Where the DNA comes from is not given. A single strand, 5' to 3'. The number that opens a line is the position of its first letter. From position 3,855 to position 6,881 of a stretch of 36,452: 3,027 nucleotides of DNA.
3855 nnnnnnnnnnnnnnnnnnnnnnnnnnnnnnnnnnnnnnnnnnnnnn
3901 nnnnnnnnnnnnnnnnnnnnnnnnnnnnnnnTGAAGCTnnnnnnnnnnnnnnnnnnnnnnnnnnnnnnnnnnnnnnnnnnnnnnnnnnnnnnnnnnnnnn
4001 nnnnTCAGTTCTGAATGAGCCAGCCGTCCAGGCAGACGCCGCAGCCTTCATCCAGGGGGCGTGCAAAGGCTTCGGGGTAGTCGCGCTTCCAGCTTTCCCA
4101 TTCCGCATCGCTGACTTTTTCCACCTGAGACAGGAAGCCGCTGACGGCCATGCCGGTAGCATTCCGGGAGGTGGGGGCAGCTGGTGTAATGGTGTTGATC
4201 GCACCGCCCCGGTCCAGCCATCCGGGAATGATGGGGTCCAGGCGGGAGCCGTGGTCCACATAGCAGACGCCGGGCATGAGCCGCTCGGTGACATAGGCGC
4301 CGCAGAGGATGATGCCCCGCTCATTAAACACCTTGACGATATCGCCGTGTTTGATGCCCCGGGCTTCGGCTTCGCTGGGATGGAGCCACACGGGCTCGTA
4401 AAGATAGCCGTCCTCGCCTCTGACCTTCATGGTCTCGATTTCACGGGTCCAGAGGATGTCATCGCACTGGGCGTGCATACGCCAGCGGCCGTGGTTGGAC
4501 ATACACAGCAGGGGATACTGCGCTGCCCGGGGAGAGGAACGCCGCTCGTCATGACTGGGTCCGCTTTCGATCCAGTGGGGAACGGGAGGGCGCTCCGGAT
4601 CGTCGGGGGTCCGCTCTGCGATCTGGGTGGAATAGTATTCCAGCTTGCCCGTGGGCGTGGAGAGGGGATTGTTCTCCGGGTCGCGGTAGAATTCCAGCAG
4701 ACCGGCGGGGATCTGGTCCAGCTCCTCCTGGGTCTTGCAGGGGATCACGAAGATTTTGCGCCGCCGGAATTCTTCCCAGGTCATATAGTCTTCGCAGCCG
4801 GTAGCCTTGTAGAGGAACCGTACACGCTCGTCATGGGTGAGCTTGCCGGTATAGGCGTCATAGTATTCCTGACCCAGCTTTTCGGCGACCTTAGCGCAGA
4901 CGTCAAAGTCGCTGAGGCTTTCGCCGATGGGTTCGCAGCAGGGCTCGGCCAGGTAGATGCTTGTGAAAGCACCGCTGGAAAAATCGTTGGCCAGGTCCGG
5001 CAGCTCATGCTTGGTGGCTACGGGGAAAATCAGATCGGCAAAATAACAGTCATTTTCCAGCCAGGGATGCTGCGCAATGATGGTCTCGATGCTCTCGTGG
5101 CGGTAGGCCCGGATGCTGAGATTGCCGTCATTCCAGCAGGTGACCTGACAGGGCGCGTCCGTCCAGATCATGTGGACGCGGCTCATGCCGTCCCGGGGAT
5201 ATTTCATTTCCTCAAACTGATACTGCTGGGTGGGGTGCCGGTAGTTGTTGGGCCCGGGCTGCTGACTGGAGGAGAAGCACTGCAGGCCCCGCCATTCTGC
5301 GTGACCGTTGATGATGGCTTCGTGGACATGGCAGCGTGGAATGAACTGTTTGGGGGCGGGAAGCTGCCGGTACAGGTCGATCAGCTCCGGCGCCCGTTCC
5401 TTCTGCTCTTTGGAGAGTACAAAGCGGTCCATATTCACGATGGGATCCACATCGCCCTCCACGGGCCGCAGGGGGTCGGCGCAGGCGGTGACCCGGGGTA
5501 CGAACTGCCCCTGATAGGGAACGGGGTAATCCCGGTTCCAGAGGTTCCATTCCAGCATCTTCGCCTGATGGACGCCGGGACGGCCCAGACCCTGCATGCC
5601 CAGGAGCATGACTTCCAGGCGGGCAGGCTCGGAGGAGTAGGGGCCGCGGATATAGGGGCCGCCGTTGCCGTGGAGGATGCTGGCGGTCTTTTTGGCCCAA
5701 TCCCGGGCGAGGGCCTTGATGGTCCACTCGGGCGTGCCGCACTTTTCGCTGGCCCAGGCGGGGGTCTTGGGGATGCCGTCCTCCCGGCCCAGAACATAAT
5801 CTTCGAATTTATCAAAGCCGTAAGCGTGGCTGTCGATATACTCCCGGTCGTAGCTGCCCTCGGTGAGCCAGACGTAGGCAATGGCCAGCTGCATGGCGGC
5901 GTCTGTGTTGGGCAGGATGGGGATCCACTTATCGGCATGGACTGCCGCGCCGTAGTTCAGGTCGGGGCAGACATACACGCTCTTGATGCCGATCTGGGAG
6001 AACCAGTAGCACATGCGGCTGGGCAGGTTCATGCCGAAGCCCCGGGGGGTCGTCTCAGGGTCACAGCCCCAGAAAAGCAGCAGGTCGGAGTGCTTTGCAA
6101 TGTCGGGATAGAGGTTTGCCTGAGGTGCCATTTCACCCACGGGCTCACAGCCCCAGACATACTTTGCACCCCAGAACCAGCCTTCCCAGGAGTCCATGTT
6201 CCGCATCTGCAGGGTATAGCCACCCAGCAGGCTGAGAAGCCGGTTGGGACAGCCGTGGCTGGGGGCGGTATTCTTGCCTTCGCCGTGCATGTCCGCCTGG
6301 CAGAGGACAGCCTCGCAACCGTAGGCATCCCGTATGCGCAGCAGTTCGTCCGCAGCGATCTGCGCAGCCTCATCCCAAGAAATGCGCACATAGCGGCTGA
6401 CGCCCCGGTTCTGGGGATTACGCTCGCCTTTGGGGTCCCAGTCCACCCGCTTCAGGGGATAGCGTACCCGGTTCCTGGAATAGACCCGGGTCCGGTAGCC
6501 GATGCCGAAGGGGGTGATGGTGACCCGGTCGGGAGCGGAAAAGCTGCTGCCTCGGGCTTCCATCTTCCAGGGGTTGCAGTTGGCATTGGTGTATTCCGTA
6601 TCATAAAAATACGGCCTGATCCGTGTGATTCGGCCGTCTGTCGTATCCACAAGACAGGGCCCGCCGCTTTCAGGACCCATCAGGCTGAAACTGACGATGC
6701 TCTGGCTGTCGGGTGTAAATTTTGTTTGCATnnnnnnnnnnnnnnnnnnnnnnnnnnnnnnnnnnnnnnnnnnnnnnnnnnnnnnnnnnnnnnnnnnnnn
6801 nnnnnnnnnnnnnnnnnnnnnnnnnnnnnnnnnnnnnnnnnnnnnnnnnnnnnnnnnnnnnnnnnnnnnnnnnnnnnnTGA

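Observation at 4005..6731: Stand-alone AthL-like molybdopterin enzyme with no Fe-S subunit, Tat signal or Fe-S motif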

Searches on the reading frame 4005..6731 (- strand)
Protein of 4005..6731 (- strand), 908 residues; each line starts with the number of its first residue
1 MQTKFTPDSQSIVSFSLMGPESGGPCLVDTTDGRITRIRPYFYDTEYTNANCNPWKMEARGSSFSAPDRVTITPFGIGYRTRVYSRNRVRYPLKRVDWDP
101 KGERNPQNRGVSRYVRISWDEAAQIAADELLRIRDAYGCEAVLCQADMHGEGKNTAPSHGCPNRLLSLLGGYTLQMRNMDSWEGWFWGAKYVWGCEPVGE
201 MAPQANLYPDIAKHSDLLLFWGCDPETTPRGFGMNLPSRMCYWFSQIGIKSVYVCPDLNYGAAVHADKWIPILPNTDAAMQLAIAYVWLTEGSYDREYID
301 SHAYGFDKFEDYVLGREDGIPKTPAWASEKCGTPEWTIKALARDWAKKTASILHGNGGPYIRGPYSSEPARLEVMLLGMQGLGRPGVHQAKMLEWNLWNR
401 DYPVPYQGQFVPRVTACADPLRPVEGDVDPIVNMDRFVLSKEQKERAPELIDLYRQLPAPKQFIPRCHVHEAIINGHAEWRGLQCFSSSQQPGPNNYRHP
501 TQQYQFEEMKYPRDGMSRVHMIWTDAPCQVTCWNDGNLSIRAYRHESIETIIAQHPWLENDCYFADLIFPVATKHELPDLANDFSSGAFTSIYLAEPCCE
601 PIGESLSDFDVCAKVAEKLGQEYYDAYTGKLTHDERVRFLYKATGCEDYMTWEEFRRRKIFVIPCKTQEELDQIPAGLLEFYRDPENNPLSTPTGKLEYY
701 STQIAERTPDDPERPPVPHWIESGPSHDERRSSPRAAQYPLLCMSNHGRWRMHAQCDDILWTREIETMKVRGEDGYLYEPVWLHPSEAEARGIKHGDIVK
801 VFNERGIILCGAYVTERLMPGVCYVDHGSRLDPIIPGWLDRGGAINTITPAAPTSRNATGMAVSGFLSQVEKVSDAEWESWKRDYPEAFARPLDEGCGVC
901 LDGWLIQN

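Call 3: search_protein_families(library=pfam, proteins=[window:4005-6731:-], max_evalue=0.01)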
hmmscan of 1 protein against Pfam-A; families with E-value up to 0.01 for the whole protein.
window:4005-6731:- (908 aa): 3 families
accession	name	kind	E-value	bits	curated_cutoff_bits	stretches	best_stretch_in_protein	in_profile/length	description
PF01568.27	Molydop_binding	-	1.2e-16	61.2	26.8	1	779-857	30-100/110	Molydopterin dinucleotide binding domain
PF00384.28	Molybdopterin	-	5.4e-16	59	24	1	88-618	1-353/353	Molybdopterin oxidoreductase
PF21423.2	AhtL-like_1st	-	6.7e-09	35.6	27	1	24-81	1-54/55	Pyrogallol hydroxytransferase large subunit-like, domain 1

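Call 4: search_protein_families(library=ncbifam, proteins=[window:4005-6731:-], max_evalue=0.01)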
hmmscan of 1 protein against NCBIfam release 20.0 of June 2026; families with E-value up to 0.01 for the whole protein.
window:4005-6731:- (908 aa): 18 families
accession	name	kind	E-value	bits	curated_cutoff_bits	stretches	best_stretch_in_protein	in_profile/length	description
TIGR00509.1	bisC_fam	subfamily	5.3e-96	322.6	1017.55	2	499-874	396-755/772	molybdopterin guanine dinucleotide-containing S/N-oxide reductase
TIGR02166.1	dmsA_ynfE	subfamily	3.1e-88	296.7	777.7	2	546-872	484-793/794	DMSO/selenate family reductase complex A subunit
NF011682.0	PRK15102.1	equivalog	9e-78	262.2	909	2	534-874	486-811/829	trimethylamine-N-oxide reductase TorA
TIGR02164.1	torA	equivalog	1e-73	248.8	1465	2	536-873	484-806/824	trimethylamine-N-oxide reductase TorA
NF041884.1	selenate_YnfF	exception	2.6e-58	197.6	1650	2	548-873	486-798/798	selenate/tellurate reductase subunit YnfF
NF011566.1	PRK14990.1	exception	9.4e-57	192.6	1600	2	520-873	476-814/814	dimethylsulfoxide reductase subunit A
NF041885.1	selenate_YnfE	exception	2.7e-54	184.3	1675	2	547-873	492-805/805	selenate/tellurate reductase subunit YnfE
TIGR03479.1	DMSO_red_II_alp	subfamily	2.9e-37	128.2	984.75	2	78-299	110-303/913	molybdopterin-dependent oxidoreductase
NF012032.0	PRK15488.1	equivalog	4.2e-27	94.5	694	3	262-352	240-324/759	thiosulfate reductase PhsA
TIGR01591.1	Fdh-alpha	equivalog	1.1e-21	76.7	666.25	3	261-357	196-287/672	formate dehydrogenase subunit alpha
NF041714.1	arsenate_red_ArrA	equivalog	3.1e-13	48.7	1600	1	249-310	243-303/848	arsenate respiratory reductase molybdopterin-containing subunit ArrA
TIGR01580.1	narG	equivalog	1.2e-12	46.4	1084.15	2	101-297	144-322/1235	nitrate reductase subunit alpha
NF041783.2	mnquin_red_QrcB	equivalog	2.4e-11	42.5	440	1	249-345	239-323/695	menaquinone reductase molybdopterin-binding-like subunit QrcB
NF042978.1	EthbenzDh_ebdA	equivalog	1.5e-09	36.2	2000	1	76-299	130-325/977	ethylbenzene dehydrogenase subunit alpha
NF047855.1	AssmNtatRedNasC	equivalog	3.4e-09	35.5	1100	0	548-670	437-556/708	assimilatory nitrate reductase catalytic subunit NasC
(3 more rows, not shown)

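Call 5: search_solved_structures(query=window:4005-6731:-, max_evalue=0.001, show_alignments=2)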
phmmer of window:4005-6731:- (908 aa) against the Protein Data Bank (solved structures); distinct sequences matched with E-value up to 0.001: 32.
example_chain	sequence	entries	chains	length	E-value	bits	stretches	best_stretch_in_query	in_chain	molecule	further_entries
4v4c_A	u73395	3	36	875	1.8e-131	443.4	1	18-878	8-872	Pyrogallol hydroxytransferase large subunit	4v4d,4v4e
1dms_A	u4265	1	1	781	1.4e-66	228.5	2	73-355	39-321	DMSO REDUCTASE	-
1e60_A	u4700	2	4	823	9.1e-66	225.9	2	534-874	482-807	Dimethyl sulfoxide/trimethylamine N-oxide reductase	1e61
1e18_A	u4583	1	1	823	1.7e-65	225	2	534-874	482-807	DMSO REDUCTASE.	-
1dmr_A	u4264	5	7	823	1.8e-65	224.9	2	534-874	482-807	DMSO REDUCTASE | Dimethyl sulfoxide/trimethylamine N-oxide reductase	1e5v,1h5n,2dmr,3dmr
4dmr_A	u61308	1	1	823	8.8e-65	222.6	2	534-874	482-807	DMSO REDUCTASE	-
1eu1_A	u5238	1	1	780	4.3e-64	220.3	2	535-876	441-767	DIMETHYL SULFOXIDE REDUCTASE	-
7l5i_A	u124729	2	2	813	3.2e-62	214.1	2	82-386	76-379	Trimethylamine-N-oxide reductase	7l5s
9h4t_A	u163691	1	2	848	9.5e-59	202.7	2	547-874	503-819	Trimethylamine-N-oxide reductase 1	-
1tmo_A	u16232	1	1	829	1e-58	202.6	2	77-380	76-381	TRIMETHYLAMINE N-OXIDE REDUCTASE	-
2vpw_A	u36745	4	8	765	4.5e-17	64.7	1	248-363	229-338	THIOSULFATE REDUCTASE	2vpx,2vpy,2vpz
9wxb_B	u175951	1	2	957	3e-11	45.4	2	213-388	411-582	Formate dehydrogenase alpha subunit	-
2ivf_A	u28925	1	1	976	4.8e-11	44.7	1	76-299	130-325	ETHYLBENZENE DEHYDROGENASE ALPHA-SUBUNIT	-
3egw_A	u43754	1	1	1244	5.3e-11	44.6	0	744-857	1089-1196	Respiratory nitrate reductase 1 alpha chain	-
3ir7_A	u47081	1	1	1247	5.3e-11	44.6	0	744-857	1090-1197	Respiratory nitrate reductase 1 alpha chain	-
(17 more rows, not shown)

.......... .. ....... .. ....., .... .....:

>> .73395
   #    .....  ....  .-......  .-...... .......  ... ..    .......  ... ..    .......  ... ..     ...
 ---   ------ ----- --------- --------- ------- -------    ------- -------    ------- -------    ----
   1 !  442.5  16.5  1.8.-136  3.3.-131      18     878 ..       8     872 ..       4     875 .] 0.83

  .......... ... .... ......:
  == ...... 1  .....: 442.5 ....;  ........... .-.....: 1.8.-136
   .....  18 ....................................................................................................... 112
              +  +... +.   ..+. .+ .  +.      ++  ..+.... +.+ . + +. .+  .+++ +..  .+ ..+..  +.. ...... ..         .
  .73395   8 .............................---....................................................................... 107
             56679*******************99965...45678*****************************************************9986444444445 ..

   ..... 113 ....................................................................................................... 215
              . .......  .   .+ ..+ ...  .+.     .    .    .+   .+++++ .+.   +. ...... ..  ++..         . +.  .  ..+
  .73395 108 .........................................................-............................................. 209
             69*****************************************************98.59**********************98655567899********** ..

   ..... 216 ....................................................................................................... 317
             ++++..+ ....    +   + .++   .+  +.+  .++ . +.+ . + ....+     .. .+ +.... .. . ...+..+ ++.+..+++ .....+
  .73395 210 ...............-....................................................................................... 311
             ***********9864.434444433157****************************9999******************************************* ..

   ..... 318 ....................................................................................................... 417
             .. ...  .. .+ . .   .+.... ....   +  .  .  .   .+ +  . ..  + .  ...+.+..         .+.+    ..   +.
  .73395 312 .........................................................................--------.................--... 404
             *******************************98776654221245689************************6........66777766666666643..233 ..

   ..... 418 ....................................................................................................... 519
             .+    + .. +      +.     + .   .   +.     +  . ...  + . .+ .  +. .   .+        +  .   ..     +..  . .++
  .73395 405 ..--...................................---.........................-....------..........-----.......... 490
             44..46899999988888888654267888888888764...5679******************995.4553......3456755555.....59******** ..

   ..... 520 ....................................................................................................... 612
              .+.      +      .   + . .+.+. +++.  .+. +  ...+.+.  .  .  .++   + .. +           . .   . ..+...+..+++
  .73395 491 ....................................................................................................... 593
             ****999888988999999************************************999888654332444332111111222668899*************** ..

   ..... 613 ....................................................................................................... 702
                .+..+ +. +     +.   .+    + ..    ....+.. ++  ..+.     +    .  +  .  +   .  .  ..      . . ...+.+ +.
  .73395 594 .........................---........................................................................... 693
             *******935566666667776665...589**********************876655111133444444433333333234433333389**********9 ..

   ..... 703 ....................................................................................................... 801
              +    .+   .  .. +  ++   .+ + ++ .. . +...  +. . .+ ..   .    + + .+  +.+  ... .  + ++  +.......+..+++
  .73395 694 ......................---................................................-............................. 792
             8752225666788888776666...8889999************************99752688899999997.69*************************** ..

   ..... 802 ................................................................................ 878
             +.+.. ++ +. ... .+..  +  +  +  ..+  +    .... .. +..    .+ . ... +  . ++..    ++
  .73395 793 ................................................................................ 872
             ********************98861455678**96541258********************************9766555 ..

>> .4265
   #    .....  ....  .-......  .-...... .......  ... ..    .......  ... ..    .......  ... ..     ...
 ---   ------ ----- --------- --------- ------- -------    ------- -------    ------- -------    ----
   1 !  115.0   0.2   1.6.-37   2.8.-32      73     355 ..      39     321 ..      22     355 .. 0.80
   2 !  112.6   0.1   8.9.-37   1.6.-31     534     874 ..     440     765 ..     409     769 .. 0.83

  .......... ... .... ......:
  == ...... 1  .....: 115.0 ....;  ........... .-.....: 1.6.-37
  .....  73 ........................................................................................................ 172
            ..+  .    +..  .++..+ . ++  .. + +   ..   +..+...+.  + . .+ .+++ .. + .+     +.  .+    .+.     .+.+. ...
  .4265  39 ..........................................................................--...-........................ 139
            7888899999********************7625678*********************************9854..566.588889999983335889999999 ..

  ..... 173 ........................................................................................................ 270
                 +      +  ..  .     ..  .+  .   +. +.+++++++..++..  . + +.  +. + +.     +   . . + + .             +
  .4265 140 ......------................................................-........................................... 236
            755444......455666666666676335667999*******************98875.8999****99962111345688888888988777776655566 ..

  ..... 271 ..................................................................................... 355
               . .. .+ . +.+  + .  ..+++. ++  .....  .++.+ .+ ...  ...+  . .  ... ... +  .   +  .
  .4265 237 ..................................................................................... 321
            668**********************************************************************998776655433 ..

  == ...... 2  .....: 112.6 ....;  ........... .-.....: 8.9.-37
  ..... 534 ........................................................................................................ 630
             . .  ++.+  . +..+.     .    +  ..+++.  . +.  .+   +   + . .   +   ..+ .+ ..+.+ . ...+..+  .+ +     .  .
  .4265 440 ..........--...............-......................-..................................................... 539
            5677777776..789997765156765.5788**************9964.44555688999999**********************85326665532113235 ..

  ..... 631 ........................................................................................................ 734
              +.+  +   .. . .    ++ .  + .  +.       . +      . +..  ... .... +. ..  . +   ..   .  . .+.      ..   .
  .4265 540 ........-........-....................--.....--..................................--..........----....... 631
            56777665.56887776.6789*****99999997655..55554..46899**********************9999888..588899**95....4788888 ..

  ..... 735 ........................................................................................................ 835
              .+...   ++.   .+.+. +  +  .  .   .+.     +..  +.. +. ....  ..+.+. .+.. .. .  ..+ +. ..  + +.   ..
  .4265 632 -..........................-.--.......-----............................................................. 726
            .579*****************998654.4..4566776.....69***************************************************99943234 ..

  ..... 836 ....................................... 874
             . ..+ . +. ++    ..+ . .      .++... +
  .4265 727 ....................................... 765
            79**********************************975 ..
